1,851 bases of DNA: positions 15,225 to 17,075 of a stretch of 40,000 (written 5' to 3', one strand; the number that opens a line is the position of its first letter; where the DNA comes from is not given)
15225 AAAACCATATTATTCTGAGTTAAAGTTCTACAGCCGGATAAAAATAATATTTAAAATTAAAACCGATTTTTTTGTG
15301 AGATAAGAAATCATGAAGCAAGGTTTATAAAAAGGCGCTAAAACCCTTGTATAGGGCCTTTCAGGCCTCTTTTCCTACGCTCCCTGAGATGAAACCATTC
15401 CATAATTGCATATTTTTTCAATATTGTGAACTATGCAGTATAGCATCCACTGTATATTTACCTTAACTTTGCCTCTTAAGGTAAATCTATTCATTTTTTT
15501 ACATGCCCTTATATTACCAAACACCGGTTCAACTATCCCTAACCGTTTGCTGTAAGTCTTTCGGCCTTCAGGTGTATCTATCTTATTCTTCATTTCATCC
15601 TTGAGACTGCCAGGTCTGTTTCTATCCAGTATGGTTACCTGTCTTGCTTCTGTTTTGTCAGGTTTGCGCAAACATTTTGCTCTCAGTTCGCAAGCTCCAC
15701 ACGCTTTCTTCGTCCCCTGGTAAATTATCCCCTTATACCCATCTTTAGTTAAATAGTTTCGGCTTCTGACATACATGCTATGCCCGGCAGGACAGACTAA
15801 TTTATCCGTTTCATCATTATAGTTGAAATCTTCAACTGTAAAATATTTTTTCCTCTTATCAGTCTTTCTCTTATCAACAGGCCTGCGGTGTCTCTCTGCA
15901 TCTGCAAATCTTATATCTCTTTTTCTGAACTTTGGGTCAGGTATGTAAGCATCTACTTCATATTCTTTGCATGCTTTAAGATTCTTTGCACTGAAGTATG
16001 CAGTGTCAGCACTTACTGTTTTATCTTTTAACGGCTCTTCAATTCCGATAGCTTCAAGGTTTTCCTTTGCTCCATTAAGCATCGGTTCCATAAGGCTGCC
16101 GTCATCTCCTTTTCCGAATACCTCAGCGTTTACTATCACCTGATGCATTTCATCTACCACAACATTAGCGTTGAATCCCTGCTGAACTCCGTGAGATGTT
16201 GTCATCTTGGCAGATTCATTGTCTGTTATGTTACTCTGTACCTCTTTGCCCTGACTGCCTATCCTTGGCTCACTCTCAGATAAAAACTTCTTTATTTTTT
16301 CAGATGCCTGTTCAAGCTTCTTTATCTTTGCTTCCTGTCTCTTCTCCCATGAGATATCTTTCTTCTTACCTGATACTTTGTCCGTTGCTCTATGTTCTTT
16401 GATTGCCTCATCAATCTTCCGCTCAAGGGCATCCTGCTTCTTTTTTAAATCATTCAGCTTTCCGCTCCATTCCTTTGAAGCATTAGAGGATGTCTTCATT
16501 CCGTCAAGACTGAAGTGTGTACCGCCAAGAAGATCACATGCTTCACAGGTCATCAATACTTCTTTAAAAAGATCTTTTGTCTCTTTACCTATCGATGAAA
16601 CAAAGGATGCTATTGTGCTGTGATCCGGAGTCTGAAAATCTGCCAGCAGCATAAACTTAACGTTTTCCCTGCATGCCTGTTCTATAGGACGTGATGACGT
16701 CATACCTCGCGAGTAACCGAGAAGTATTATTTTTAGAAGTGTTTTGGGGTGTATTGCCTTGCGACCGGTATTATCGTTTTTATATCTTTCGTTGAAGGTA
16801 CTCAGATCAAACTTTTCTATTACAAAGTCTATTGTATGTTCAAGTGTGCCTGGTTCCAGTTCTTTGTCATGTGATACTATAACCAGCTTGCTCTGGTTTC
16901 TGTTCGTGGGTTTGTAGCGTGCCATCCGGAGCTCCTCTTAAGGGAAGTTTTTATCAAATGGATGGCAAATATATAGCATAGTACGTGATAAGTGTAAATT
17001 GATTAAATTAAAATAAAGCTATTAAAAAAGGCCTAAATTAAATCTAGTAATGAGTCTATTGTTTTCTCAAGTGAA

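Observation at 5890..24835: Large sedentary-type chromosomal integron with about 14 cassettes and species-specific attC families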

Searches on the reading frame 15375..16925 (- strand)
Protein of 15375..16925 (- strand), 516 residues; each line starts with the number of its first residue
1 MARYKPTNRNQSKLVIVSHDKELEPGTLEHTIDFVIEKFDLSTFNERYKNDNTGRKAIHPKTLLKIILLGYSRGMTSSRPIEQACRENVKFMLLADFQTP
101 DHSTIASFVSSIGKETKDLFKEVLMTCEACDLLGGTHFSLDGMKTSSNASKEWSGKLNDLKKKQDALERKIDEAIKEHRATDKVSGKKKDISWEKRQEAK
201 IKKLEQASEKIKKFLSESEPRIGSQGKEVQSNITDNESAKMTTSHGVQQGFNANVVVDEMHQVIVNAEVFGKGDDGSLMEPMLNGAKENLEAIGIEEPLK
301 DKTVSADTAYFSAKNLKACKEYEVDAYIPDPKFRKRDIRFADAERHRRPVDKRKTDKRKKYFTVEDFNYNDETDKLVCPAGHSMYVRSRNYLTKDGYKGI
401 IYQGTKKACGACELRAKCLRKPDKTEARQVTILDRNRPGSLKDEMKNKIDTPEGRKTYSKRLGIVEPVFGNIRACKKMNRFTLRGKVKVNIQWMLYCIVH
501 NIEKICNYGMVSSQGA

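Call 5: search_protein_families(library=pfam, proteins=[window:15375-16925:-], max_evalue=0.01)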
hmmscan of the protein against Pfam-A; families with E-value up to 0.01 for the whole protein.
window:15375-16925:- (516 aa): 3 families
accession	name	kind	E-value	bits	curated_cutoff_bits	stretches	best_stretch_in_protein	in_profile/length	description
PF13751.12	DDE_Tnp_1_6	-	3.1e-27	95.7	25.1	1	377-506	1-125/125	Transposase DDE domain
PF05598.16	DUF772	-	1.8e-17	63.5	23.1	1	54-123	1-74/74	Transposase domain (DUF772)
PF01609.27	DDE_Tnp_1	-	2.6e-12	47.3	23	1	248-502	33-200/200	Transposase DDE domain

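Call 7: search_protein_families(library=ncbifam, proteins=[window:15375-16925:-], max_evalue=0.01)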
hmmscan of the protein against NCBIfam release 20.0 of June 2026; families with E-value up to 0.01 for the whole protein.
window:15375-16925:- (516 aa): 4 families
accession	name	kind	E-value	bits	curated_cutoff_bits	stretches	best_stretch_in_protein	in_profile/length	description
NF033551.1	transpos_IS1182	equivalog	1e-92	311.6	270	1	7-506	2-486/488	IS1182 family transposase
NF033581.1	transpos_IS5_4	equivalog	4.2e-14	52.6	140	1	44-348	18-239/285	IS5 family transposase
NF033579.1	transpos_IS5_2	equivalog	0.00014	21.5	140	1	252-355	141-233/289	IS5 family transposase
NF033578.1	transpos_IS5_1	equivalog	0.0014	17.9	275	1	429-506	348-417/419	IS5 family transposase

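Call 33: find_related_loci(query=window:15375-16925:-, collection=metagenome_contigs, flank=6000)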
Query window:15375-16925:- (516 aa) in metagenome_contigs; peptide patterns used: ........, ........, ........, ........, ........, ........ (x = any residue, [..] = any of these).
398 stretches matched a pattern; 1 encode a relative of the query (tblastn E <= 1e-3); 1 distinct loci.
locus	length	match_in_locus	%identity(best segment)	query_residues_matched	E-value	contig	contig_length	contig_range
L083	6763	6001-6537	27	4-177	3e-15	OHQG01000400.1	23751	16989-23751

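Call 34: find_homologous_proteins(query=window:15375-16925:-, max_evalue=1e-50)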
Query window:15375-16925:- (516 aa): 7961 proteins with E <= 1e-50 among 8000 candidates; the best 120 are listed.
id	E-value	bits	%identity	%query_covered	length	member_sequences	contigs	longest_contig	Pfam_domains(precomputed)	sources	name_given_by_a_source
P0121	0.0e+0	1168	100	100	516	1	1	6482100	PF01609.28,PF13751.13,PF05598.17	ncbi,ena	-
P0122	0.0e+0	1012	86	100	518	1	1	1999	PF01609.28,PF13751.13,PF05598.17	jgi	jgi:transposase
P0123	2.5e-286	968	84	99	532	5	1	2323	PF01609.28,PF13751.13,PF05598.17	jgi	jgi:transposase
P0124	7.6e-285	963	82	100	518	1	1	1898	PF01609.28,PF13751.13,PF05598.17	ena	-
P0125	2.9e-284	962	82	100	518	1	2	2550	PF01609.28,PF13751.13,PF05598.17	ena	-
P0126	6.0e-284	961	82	100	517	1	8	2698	PF01609.28,PF13751.13,PF05598.17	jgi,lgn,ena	jgi:transposase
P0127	6.2e-284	960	82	100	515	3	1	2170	PF01609.28,PF13751.13,PF05598.17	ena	-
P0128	1.3e-283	959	82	100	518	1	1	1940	PF01609.28,PF13751.13,PF05598.17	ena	-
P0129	2.9e-279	945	81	99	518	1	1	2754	PF01609.28,PF13751.13,PF05598.17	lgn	-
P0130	3.3e-274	928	81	99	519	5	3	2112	PF01609.28,PF13751.13,PF05598.17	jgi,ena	jgi:transposase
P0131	8.0e-269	911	78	100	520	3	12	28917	PF01609.28,PF13751.13,PF05598.17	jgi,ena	jgi:transposase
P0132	3.4e-265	899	77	100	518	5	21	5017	PF01609.28,PF13751.13,PF05598.17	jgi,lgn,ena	-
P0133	2.8e-264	896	78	99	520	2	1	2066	PF01609.28,PF13751.13,PF05598.17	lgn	-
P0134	4.5e-264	895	81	95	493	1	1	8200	PF01609.28,PF13751.13,PF05598.17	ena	-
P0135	2.1e-247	840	74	99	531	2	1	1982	PF01609.28,PF13751.13,PF05598.17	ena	-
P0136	6.3e-240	815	70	99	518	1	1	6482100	PF01609.28,PF13751.13,PF05598.17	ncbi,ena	-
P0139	5.5e-229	779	67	99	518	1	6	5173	PF01609.28,PF13751.13,PF05598.17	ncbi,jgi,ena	-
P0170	2.1e-220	751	65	99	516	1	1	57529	PF01609.28,PF13751.13,PF05598.17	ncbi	-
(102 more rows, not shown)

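Call 35: find_encoding_contigs(protein=P0121, flank=3000, max_places=4)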
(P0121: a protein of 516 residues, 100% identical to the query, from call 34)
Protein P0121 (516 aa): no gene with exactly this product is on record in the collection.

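Call 36: find_encoding_contigs(protein=P0131, flank=4000, max_places=10)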
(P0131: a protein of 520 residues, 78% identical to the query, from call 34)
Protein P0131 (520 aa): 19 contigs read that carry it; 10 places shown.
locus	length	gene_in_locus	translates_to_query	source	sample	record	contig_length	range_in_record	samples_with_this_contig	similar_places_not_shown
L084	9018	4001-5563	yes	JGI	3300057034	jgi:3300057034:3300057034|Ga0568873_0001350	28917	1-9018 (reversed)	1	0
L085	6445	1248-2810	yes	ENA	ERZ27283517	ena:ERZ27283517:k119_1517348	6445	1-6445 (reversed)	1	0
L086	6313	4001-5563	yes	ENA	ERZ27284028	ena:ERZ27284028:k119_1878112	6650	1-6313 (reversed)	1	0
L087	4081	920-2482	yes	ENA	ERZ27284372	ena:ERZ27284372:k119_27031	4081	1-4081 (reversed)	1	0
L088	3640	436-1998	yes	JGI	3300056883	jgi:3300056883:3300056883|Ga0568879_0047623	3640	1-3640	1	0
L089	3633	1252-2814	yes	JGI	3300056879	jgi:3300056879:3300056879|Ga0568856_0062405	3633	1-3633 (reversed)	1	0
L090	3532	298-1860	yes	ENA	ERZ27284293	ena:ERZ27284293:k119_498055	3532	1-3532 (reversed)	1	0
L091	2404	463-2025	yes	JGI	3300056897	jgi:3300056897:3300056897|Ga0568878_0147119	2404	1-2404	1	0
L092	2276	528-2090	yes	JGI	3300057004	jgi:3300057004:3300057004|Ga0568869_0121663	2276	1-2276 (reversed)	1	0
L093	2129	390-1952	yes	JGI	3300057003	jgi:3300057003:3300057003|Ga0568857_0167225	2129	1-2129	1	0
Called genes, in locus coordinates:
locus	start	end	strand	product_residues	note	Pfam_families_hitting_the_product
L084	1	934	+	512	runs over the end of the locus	PF00590:TP_methylase, PF02602:HEM4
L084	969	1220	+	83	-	-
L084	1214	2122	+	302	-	PF00753:Lactamase_B, PF12706:Lactamase_B_2 (weak)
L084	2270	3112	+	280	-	PF00583:Acetyltransf_1, PF12680:SnoaL_2 (faint), PF13673:Acetyltransf_10, PF13508:Acetyltransf_7, PF08445:FR47 (weak)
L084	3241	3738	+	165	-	PF00583:Acetyltransf_1, PF13673:Acetyltransf_10, PF13508:Acetyltransf_7 (weak), PF08445:FR47 (weak)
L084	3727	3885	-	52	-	-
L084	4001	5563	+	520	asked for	PF05598:DUF772, PF01609:DDE_Tnp_1, PF13751:DDE_Tnp_1_6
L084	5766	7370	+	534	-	PF03572:Peptidase_S41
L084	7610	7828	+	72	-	PF11903:ParD_like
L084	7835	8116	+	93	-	PF15781:ParE-like_toxin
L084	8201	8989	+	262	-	PF01261:AP_endonuc_2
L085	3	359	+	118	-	?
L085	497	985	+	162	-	PF00583:Acetyltransf_1, PF13673:Acetyltransf_10, PF13508:Acetyltransf_7 (weak), PF08445:FR47 (weak)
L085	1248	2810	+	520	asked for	PF05598:DUF772, PF01609:DDE_Tnp_1, PF13751:DDE_Tnp_1_6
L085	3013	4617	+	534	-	PF03572:Peptidase_S41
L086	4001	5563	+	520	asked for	PF05598:DUF772, PF01609:DDE_Tnp_1, PF13751:DDE_Tnp_1_6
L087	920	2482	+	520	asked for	PF05598:DUF772, PF01609:DDE_Tnp_1, PF13751:DDE_Tnp_1_6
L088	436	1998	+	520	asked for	PF05598:DUF772, PF01609:DDE_Tnp_1, PF13751:DDE_Tnp_1_6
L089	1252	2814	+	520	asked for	PF05598:DUF772, PF01609:DDE_Tnp_1, PF13751:DDE_Tnp_1_6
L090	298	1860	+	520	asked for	PF05598:DUF772, PF01609:DDE_Tnp_1, PF13751:DDE_Tnp_1_6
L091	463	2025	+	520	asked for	PF05598:DUF772, PF01609:DDE_Tnp_1, PF13751:DDE_Tnp_1_6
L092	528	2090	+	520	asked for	PF05598:DUF772, PF01609:DDE_Tnp_1, PF13751:DDE_Tnp_1_6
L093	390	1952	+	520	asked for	PF05598:DUF772, PF01609:DDE_Tnp_1, PF13751:DDE_Tnp_1_6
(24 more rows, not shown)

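Call 37: find_encoding_contigs(protein=P0132, flank=4000, max_places=10)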
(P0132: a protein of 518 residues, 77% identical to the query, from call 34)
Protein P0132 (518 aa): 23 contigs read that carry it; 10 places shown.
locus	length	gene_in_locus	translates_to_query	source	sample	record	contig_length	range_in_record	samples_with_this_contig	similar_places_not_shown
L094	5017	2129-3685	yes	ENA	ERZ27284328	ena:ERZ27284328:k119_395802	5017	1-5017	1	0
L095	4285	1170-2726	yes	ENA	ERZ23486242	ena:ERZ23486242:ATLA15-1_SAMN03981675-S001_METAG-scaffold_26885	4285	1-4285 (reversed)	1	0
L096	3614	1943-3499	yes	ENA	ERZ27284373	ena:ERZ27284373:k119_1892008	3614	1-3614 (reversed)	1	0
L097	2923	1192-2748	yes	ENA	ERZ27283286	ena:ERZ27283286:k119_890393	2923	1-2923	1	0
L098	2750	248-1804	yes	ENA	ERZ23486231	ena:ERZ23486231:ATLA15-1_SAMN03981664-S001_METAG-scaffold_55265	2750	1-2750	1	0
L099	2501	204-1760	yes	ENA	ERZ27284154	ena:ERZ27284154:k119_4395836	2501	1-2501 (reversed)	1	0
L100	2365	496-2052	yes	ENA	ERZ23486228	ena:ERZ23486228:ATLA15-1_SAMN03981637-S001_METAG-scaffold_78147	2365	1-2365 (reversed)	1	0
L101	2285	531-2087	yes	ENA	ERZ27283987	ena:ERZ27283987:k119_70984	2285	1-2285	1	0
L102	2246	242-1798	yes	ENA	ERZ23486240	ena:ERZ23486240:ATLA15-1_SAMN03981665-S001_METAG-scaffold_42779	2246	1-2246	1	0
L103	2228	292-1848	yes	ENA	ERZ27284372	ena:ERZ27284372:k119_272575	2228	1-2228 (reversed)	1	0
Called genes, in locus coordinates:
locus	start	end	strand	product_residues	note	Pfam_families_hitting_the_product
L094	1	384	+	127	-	?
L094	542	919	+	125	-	-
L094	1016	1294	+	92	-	-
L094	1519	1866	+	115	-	PF12796:Ank_2, PF13857:Ank_5, PF00023:Ank (weak), PF13606:Ank_3 (faint), PF13637:Ank_4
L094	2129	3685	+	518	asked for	PF05598:DUF772, PF01609:DDE_Tnp_1, PF13751:DDE_Tnp_1_6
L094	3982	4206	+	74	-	PF09720:Unstab_antitox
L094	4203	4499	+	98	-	PF05016:ParE_toxin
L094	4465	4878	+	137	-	-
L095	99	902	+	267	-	-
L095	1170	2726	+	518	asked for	PF05598:DUF772, PF01609:DDE_Tnp_1, PF13751:DDE_Tnp_1_6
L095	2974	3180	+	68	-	PF04014:MazE_antitoxin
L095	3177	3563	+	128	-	PF01850:PIN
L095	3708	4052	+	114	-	PF05973:Gp49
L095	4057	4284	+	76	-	?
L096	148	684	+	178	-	PF01145:Band_7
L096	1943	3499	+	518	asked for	PF05598:DUF772, PF01609:DDE_Tnp_1, PF13751:DDE_Tnp_1_6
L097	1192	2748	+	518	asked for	PF05598:DUF772, PF01609:DDE_Tnp_1, PF13751:DDE_Tnp_1_6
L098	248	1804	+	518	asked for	PF05598:DUF772, PF01609:DDE_Tnp_1, PF13751:DDE_Tnp_1_6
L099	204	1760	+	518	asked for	PF05598:DUF772, PF01609:DDE_Tnp_1, PF13751:DDE_Tnp_1_6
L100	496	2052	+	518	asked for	PF05598:DUF772, PF01609:DDE_Tnp_1, PF13751:DDE_Tnp_1_6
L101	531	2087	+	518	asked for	PF05598:DUF772, PF01609:DDE_Tnp_1, PF13751:DDE_Tnp_1_6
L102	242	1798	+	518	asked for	PF05598:DUF772, PF01609:DDE_Tnp_1, PF13751:DDE_Tnp_1_6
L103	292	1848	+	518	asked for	PF05598:DUF772, PF01609:DDE_Tnp_1, PF13751:DDE_Tnp_1_6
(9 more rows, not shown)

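Call 40: list_cluster_members(proteins=[P0121, P0136, P0002])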
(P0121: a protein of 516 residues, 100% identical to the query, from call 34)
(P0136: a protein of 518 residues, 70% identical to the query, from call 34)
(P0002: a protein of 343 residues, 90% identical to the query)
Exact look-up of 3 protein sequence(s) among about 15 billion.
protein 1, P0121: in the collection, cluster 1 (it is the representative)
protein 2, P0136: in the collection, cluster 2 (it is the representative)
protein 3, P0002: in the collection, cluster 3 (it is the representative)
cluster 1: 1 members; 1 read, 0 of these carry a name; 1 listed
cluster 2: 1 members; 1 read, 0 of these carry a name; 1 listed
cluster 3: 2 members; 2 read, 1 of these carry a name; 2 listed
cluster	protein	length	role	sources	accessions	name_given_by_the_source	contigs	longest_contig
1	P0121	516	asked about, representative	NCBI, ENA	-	-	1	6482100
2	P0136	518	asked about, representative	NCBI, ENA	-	-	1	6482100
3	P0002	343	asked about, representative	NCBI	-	-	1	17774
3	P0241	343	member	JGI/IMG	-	integron integrase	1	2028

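Call 47: find_encoding_contigs(protein=P0170, flank=6000, max_places=4)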
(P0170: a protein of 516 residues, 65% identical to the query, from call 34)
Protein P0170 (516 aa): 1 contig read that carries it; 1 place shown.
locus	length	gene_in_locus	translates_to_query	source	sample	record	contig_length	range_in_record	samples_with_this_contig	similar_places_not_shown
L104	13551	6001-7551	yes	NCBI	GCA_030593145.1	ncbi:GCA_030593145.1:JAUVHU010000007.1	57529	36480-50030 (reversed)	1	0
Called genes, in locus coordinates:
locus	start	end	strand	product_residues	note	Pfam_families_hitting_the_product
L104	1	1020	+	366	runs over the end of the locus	PF20903:SPL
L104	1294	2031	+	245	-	PF06250:YhcG_C (weak), PF01939:NucS_C (weak)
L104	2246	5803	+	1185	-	-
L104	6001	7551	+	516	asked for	PF05598:DUF772, PF01609:DDE_Tnp_1, PF13751:DDE_Tnp_1_6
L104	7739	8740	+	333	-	-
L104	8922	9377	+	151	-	-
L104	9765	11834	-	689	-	PF00009:GTP_EFTU, PF22042:EF-G_D2, PF03144:GTP_EFTU_D2 (weak), PF14492:EFG_III, PF03764:EFG_IV, PF00679:EFG_C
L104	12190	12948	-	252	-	PF01479:S4, PF01728:FtsJ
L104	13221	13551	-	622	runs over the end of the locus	PF13292:DXP_synthase_N, PF00456:Transketolase_N (faint), PF00676:E1_dh (faint), PF02779:Transket_pyr, PF02780:Transketolase_C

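Call 48: find_encoding_contigs(protein=P0139, flank=4000, max_places=8)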
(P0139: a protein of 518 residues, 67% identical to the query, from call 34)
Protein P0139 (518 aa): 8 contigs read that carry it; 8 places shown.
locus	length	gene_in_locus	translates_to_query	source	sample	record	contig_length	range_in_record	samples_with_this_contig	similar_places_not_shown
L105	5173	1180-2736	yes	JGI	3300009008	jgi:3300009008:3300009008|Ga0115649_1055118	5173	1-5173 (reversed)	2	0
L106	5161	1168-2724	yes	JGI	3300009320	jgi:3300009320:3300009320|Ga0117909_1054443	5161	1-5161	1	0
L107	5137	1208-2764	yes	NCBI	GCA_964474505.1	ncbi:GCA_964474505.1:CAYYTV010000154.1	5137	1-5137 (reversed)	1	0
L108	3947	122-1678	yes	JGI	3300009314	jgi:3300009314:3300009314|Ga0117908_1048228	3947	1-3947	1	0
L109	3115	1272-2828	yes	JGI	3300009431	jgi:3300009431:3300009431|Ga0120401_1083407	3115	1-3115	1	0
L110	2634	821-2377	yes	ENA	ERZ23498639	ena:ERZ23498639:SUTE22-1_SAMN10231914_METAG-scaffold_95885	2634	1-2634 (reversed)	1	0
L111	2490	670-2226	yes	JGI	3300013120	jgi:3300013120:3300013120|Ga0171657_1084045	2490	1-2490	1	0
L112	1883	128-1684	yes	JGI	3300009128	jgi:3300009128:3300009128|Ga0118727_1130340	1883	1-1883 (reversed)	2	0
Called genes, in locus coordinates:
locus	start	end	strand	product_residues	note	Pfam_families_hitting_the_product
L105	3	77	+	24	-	?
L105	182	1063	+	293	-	PF00753:Lactamase_B, PF23023:Anti-Pycsar_Apyc1 (weak), PF12706:Lactamase_B_2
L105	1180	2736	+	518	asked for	PF05598:DUF772, PF01609:DDE_Tnp_1, PF13751:DDE_Tnp_1_6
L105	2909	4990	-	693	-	-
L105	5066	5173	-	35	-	?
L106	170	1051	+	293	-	PF00753:Lactamase_B, PF23023:Anti-Pycsar_Apyc1 (weak), PF12706:Lactamase_B_2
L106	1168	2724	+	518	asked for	PF05598:DUF772, PF01609:DDE_Tnp_1, PF13751:DDE_Tnp_1_6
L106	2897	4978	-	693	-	-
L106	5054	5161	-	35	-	?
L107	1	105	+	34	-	?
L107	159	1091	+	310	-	PF00753:Lactamase_B, PF23023:Anti-Pycsar_Apyc1 (weak), PF12706:Lactamase_B_2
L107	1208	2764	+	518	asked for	PF05598:DUF772, PF01609:DDE_Tnp_1, PF13751:DDE_Tnp_1_6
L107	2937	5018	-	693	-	-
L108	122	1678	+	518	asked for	PF05598:DUF772, PF01609:DDE_Tnp_1, PF13751:DDE_Tnp_1_6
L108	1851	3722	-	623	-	-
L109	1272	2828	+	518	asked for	PF05598:DUF772, PF01609:DDE_Tnp_1, PF13751:DDE_Tnp_1_6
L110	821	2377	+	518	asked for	PF05598:DUF772, PF01609:DDE_Tnp_1, PF13751:DDE_Tnp_1_6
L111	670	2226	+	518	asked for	PF05598:DUF772, PF01609:DDE_Tnp_1, PF13751:DDE_Tnp_1_6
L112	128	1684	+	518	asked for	PF05598:DUF772, PF01609:DDE_Tnp_1, PF13751:DDE_Tnp_1_6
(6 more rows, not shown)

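Call 73: search_dna_similar(query=window:15375-16925:-, collection=plasmids, mode=protein, max_rows=20)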
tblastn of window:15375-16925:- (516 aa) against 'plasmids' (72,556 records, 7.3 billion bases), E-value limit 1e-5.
Records with a match: 2411; places in all: 2762; records where one place covers at least 80% of the query: 970.
Best place of each record, by identity: 60-80% 1; <60% 2410.
By first word of the organism name: Klebsiella 804; Escherichia 244; Enterobacter 159; Bacillus 142; Citrobacter 128; Staphylococcus 109; Pseudomonas 90; Agrobacterium 57; Acinetobacter 53; Salmonella 50; and 134 more.
By predicted mobility (MOB-suite, as given by PLSDB): conjugative 1421; non-mobilizable 528; mobilizable 462.
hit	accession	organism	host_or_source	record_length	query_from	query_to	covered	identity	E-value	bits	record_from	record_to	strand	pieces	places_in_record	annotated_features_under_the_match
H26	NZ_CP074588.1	Pseudoalteromonas piscicida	mixed culture,water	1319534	1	505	98%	39.2%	1e-94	374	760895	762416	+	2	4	none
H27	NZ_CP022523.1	Pseudoalteromonas sp. NC201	pure culture,sea water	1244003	50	507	89%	40.6%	5e-101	340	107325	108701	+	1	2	none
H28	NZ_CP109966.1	Catenovulum adriaticum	algae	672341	1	507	77%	40.4%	2e-44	317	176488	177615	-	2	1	transposase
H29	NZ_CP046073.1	Sulfurimonas aquatica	cell culture,lake water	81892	1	507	98%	28.3%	2e-38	157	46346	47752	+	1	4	IS1182 family transposase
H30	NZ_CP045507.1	Desulfolutivibrio sulfoxidireducens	cell culture,sewage treatment plant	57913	4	513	85%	31.7%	2e-18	220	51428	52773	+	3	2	transposase (x2)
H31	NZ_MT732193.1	Pseudomonas aeruginosa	-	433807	1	508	98%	27.3%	1e-42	170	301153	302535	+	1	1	IS1182 family transposase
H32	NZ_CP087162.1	Pseudomonas sp. CIP-10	-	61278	1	504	98%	27.4%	6e-42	168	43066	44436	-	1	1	IS1182 family transposase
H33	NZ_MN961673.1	Pseudomonas aeruginosa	-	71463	1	504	98%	27.4%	6e-42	168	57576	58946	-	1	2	IS1182 family transposase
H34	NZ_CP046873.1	Pseudomonas putida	cell culture,Taihu New City Sewage ...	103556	1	504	98%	27.4%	6e-42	168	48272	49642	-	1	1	IS1182 family transposase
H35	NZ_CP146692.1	Pseudomonas juntendi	-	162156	1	504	98%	26.9%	3e-39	160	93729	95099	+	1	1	IS1182 family transposase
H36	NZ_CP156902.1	Pseudomonas kurunegalensis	Homo sapiens,stool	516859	1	504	98%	26.9%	3e-39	160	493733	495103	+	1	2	IS1182 family transposase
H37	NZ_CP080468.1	Alicyclobacillus acidoterrestris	Pure culture,soil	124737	3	512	95%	27.5%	2e-29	200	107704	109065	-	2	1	IS1182 family transposase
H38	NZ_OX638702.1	Pseudomonas aeruginosa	Homo sapiens,blood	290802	1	507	98%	26.1%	1e-26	122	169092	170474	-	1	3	IS1182 family transposase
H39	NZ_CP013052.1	Sinorhizobium americanum CCGM7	Phaseolus vulgaris,root nodules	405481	3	507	98%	26.0%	4e-33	141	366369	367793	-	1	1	IS1182 family transposase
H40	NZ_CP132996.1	Pseudomonas aeruginosa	Homo sapiens,sputum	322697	1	507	98%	25.9%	4e-32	139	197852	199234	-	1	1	IS1182 family transposase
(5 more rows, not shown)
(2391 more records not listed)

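Call 74: get_annotated_region(hit=H27, flank=4000)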
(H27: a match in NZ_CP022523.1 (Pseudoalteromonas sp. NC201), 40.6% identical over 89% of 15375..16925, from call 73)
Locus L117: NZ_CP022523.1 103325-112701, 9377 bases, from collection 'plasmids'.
description: Pseudoalteromonas sp. NC201 plasmid pNC201, complete sequence
organism: Pseudoalteromonas sp. NC201 (NCBI taxid 1514074)
taxonomy: Bacteria; Pseudomonadota; Gammaproteobacteria; Alteromonadales; Pseudoalteromonadaceae; Pseudoalteromonas; Pseudoalteromonas sp. NC201
host: -; source: pure culture,sea water; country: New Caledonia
typing (MOB-suite, as given by PLSDB): non-mobilizable
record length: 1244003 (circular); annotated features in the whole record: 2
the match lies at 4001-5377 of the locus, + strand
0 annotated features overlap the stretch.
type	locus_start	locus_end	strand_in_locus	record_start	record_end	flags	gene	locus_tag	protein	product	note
